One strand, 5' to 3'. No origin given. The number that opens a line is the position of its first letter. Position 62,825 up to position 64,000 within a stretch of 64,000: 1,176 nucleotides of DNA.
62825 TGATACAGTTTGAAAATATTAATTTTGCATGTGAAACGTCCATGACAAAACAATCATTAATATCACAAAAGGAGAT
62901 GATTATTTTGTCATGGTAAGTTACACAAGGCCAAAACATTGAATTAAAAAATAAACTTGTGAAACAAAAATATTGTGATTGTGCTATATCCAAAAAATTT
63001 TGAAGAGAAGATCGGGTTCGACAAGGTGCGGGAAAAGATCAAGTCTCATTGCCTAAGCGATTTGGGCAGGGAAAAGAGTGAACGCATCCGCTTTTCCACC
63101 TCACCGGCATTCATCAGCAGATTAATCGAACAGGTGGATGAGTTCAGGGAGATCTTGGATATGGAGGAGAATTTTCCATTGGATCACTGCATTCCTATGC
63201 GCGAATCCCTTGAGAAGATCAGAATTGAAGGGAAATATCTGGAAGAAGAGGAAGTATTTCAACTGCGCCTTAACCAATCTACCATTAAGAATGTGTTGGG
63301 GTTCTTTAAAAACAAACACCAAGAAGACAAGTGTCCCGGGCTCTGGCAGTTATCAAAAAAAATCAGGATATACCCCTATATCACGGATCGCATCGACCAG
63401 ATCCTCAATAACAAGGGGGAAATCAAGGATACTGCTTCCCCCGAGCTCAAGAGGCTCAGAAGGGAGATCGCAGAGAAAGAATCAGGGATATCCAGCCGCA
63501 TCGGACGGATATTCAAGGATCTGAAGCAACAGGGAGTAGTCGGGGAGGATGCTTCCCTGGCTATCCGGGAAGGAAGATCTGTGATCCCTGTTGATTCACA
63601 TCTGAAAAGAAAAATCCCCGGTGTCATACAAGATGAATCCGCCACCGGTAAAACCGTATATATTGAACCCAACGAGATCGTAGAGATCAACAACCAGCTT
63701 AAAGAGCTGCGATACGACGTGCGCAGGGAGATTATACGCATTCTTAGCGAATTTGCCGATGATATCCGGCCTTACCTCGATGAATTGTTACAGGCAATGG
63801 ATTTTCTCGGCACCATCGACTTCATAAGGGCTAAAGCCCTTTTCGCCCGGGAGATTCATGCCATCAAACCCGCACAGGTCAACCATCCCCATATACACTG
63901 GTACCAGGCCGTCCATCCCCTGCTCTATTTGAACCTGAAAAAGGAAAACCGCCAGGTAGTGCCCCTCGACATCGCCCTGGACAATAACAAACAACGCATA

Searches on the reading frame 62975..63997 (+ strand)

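Call 65: search_protein_families(library=pfam, proteins=[window:62975-63997:+], max_evalue=0.01)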
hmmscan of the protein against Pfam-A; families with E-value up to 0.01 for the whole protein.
window:62975-63997:+ (341 aa): 0 families

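Call 66: search_protein_families(library=ncbifam, proteins=[window:62975-63997:+], max_evalue=0.001)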
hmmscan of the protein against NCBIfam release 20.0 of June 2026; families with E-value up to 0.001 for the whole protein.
window:62975-63997:+ (341 aa): 2 families
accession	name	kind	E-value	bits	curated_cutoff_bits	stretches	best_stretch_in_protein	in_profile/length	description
TIGR01069.2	mutS2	equivalog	4.9e-85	286.4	400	1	7-339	2-327/790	endonuclease MutS2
NF052383.1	ATPase_KamC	equivalog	1.5e-20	73.5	300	1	13-338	1-308/508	lysine 5,6-aminomutase reactivase ATPase KamC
